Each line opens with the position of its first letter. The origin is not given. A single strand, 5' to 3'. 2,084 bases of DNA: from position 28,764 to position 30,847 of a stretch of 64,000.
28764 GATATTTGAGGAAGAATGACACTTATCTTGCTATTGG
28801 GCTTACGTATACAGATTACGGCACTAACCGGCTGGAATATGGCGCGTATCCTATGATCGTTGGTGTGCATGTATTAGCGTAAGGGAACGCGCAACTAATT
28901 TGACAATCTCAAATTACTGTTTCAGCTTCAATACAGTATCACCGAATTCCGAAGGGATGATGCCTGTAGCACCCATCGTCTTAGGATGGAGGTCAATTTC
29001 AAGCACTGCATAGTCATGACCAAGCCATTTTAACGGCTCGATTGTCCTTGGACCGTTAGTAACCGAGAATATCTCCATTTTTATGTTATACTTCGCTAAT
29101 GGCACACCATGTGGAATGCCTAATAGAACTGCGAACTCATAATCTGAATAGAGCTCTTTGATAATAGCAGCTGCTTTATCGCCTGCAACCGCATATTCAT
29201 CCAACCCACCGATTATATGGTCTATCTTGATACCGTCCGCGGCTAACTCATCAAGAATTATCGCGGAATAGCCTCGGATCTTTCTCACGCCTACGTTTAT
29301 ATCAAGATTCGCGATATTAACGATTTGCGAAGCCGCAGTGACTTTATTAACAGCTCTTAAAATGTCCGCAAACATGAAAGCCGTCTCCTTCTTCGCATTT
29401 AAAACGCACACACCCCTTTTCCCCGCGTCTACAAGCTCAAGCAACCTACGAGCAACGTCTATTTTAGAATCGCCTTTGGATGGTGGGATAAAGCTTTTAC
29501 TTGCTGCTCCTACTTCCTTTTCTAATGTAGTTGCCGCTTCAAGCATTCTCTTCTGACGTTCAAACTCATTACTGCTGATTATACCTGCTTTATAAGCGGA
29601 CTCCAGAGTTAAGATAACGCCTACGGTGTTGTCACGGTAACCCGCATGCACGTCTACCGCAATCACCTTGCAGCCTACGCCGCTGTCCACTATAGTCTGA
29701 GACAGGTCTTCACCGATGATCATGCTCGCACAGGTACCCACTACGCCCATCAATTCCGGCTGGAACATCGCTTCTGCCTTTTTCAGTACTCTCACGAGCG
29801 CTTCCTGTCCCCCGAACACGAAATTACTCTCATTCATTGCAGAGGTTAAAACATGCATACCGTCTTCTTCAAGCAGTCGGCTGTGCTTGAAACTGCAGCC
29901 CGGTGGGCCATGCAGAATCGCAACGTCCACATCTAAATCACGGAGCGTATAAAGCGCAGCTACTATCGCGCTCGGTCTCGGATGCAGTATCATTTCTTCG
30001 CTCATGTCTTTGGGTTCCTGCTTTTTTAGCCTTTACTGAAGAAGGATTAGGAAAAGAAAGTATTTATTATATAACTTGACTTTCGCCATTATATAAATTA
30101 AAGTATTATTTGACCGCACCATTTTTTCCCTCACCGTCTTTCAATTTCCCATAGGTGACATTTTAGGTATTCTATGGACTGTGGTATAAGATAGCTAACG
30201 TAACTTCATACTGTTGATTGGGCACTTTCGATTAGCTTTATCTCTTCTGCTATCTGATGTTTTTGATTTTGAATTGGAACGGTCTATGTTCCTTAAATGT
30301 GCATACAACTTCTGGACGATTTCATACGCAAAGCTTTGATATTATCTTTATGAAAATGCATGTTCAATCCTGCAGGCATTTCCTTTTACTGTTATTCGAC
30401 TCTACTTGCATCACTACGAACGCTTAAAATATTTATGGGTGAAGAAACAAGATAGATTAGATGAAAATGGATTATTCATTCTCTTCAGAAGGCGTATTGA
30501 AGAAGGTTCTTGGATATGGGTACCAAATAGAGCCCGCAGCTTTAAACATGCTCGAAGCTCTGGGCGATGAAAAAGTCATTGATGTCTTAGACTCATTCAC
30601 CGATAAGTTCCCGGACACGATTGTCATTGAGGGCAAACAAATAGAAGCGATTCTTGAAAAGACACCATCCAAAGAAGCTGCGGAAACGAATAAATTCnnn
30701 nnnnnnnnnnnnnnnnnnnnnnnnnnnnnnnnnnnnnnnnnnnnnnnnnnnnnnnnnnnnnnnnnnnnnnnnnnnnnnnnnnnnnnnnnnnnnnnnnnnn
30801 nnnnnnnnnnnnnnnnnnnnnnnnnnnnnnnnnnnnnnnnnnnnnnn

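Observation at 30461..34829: RPA-like Zn-OB gene separated by 1 nt from a 1258-aa Type IIG PD-ExK/MTase fusion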

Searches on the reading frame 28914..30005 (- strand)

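Call 3: search_protein_families(library=pfam, proteins=[window:28914-30005:-], max_evalue=0.1)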
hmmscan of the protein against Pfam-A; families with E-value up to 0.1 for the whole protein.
window:28914-30005:- (363 aa): 2 families
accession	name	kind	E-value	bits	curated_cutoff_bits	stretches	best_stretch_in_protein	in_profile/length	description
PF00148.24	Oxidored_nitro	-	2.9e-17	63.1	28.6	1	16-126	5-121/399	Nitrogenase component 1 type Oxidoreductase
PF09851.14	SHOCT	-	0.0085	16.3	27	1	133-153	5-25/28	Short C-terminal domain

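Call 4: search_protein_families(library=ncbifam, proteins=[window:28914-30005:-], max_evalue=0.1)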
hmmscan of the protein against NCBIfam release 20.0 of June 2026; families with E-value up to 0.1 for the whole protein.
window:28914-30005:- (363 aa): 14 families
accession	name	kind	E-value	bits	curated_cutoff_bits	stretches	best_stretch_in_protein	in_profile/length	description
TIGR03282.1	methan_mark_13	equivalog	1.2e-146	488.3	268.4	1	8-359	1-349/352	Ni-sirohydrochlorin a,c-diamide reductive cyclase catalytic subunit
TIGR01286.1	nifK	equivalog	5.4e-09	35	427.3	1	25-108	82-168/516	nitrogenase molybdenum-iron protein subunit beta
TIGR01862.1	N2-ase-Ialpha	subfamily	3.1e-08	32.7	486.05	1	28-117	53-156/444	nitrogenase component I subunit alpha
NF011047.0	PRK14477.1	equivalog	1e-07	30.2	1229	1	22-106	508-595/917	bifunctional nitrogenase iron-molybdenum cofactor biosynthesis protein NifEN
TIGR01278.1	DPOR_BchB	equivalog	1.4e-07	30.8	490.35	1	30-126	29-129/512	ferredoxin:protochlorophyllide reductase (ATP-dependent) subunit B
TIGR01282.1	nifD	equivalog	4e-07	29.1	653.55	1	28-119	67-171/466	nitrogenase molybdenum-iron protein alpha chain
TIGR01283.1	nifE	equivalog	2e-06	26.7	505.1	1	53-130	92-171/459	nitrogenase iron-molybdenum cofactor biosynthesis protein NifE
TIGR01284.1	alt_nitrog_alph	subfamily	1.9e-05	23.3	512.8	1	28-103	63-146/457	nitrogenase subunit alpha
TIGR01285.1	nifN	equivalog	0.00017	20.6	326.8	1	25-106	31-115/433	nitrogenase iron-molybdenum cofactor biosynthesis protein NifN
TIGR01860.1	VNFD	equivalog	0.0011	17.7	823.1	1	28-104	65-149/461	nitrogenase vanadium-iron protein, alpha chain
TIGR02932.1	vnfK_nitrog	equivalog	0.0015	17.4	873.95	1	28-107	32-115/457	V-containing nitrogenase subunit beta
NF002789.0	PRK02910.1-3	equivalog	0.0031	16.4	509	1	66-121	68-124/535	ferredoxin:protochlorophyllide reductase (ATP-dependent) subunit B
TIGR01861.1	ANFD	equivalog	0.0065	15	873.8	1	28-103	66-149/513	nitrogenase iron-iron protein, alpha chain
NF005121.0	PRK06555.1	equivalog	0.032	13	395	1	250-300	104-150/404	pyrophosphate--fructose-6-phosphate 1-phosphotransferase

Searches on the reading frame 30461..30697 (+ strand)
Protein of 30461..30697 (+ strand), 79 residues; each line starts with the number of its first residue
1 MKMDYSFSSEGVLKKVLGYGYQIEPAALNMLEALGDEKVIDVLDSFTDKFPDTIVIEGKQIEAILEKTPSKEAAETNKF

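Call 74: search_solved_structures(query=A3, max_evalue=10, show_alignments=3)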
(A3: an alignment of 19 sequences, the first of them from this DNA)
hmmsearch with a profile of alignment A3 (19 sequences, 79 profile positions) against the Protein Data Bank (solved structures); distinct sequences matched with E-value up to 10: 7.
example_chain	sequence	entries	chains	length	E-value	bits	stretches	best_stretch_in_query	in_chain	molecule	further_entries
6hiv_AY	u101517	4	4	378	0.29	14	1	42-77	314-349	uL24m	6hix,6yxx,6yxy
8clu_A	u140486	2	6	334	0.53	13.1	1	15-49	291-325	Zearalenone lactonase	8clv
8clt_A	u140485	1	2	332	0.53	13.1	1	15-49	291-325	Zearalenone lactonase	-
1lgh_B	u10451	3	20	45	1.2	12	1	29-55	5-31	LIGHT HARVESTING COMPLEX II | Light-harvesting protein B-800/850 beta 1 chain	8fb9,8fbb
7tuw_N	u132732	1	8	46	1.2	12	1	29-55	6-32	Light-harvesting protein B-800/850 beta 1 chain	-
7tv3_B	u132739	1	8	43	1.3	11.9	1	29-55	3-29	Light-harvesting protein B-800/850 beta 1 chain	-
8uiq_A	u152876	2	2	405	1.5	11.6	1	15-46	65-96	6-hydroxynicotinate 3-monooxygenase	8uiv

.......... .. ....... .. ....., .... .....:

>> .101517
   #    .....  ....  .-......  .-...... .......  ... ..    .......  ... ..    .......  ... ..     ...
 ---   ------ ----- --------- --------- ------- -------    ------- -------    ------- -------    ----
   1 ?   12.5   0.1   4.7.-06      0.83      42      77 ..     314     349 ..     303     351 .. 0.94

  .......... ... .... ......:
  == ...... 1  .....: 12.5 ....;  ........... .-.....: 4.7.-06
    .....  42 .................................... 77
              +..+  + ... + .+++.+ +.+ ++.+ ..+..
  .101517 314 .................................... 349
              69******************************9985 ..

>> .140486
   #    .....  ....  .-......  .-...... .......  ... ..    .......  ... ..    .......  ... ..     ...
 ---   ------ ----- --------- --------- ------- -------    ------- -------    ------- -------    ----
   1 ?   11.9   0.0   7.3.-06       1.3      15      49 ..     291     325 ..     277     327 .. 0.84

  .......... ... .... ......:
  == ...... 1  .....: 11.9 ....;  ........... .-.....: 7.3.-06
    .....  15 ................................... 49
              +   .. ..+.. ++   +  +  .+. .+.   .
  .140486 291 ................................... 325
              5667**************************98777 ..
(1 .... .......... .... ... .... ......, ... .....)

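Call 81: predict_structure(alignment_id=A3)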
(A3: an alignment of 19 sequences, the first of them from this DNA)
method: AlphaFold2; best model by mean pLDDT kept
length: 79 residues; sequences in the alignment: 19
mean_pLDDT: 75.9   pTM: 0.59
mean pLDDT of the five models: 75.9, 75.8, 75.4, 75.4, 73.1
residues with pLDDT >= 90: 7; 70-90: 50; 50-70: 6; < 50: 16
segments of 3 or more residues with pLDDT < 50: 1-6, 70-79
pLDDT, mean of each block of 10 residues (from residue 1): 51 87 90 83 88 89 73 44
secondary structure, 60 per line:
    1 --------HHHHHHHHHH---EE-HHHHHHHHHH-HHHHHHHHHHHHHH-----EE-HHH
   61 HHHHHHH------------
elements in order: H9-18 H25-34 H36-49 H58-67

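Call 83: fold_search(model_id=the predicted structure, library=pdb)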
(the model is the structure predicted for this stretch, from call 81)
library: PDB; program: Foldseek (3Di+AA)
matches with E <= 10: 355; with E <= 0.001: 0
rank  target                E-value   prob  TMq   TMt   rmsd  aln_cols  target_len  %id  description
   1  7pfo_A                6.4e-02  0.98  0.54  0.11   4.6        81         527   20  Core human replisome (released 2021-11-10)
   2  8efy_M                7.2e-02  1.00  0.58  0.17   2.3        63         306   14  Structure of double homo-hexameric AAA+ ATPase RuvB motors (released 2023-05-10)
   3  8efv_D                1.0e-01  1.00  0.58  0.18   2.2        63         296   14  Structure of single homo-hexameric Holliday junction ATP-dependent DNA helicase RuvB motor (released 2023-05-10)
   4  8efv_F                1.1e-01  1.00  0.59  0.18   2.2        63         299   14  Structure of single homo-hexameric Holliday junction ATP-dependent DNA helicase RuvB motor (released 2023-05-10)
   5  8efy_B                1.4e-01  0.99  0.57  0.17   2.3        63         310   14  Structure of double homo-hexameric AAA+ ATPase RuvB motors (released 2023-05-10)
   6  8efy_C                1.5e-01  0.99  0.57  0.18   2.3        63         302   14  Structure of double homo-hexameric AAA+ ATPase RuvB motors (released 2023-05-10)
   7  8efy_E                1.5e-01  0.99  0.58  0.17   2.3        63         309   14  Structure of double homo-hexameric AAA+ ATPase RuvB motors (released 2023-05-10)
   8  9hb4_B                1.7e-01  1.00  0.60  0.13   2.6        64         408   22  Hexameric RuvBL1/RuvBL2 bound to SPAG1 C-ter (released 2025-11-19)
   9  2c9o_A                1.8e-01  1.00  0.61  0.14   2.4        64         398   22  3D Structure of the human RuvB-like helicase RuvBL1 (released 2006-10-23)
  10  8efv_C                1.9e-01  0.99  0.57  0.18   2.3        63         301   14  Structure of single homo-hexameric Holliday junction ATP-dependent DNA helicase RuvB motor (released 2023-05-10)
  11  7aho_B                2.1e-01  0.99  0.61  0.18   2.4        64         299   22  RUVBL1-RUVBL2 heterohexameric ring after binding of RNA helicase DHX34 (released 2020-11-25)
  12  6k0r_I                2.1e-01  0.99  0.60  0.17   2.5        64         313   22  Ruvbl1-Ruvbl2 with truncated domain II in complex with phosphorylated Cordycepin (released 2020-05-06)
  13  8efy_F                2.2e-01  0.99  0.58  0.17   2.3        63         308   14  Structure of double homo-hexameric AAA+ ATPase RuvB motors (released 2023-05-10)
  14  8efy_N                2.2e-01  0.99  0.58  0.17   2.3        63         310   14  Structure of double homo-hexameric AAA+ ATPase RuvB motors (released 2023-05-10)
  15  8efv_B                2.2e-01  0.97  0.55  0.17   2.7        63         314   14  Structure of single homo-hexameric Holliday junction ATP-dependent DNA helicase RuvB motor (released 2023-05-10)
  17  2v6z_MODEL_1_M        2.3e-01  0.97  0.55  0.58   3.1        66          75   18  Solution Structure of Amino-Terminal Domain of Human DNA Polymerase Epsilon Subunit B (released 2008-08-05)
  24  2kxe_MODEL_1_A        3.1e-01  0.93  0.58  0.62   5.0        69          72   19  N-terminal domain of the DP1 subunit of an archaeal D-family DNA polymerase (released 2010-08-18)
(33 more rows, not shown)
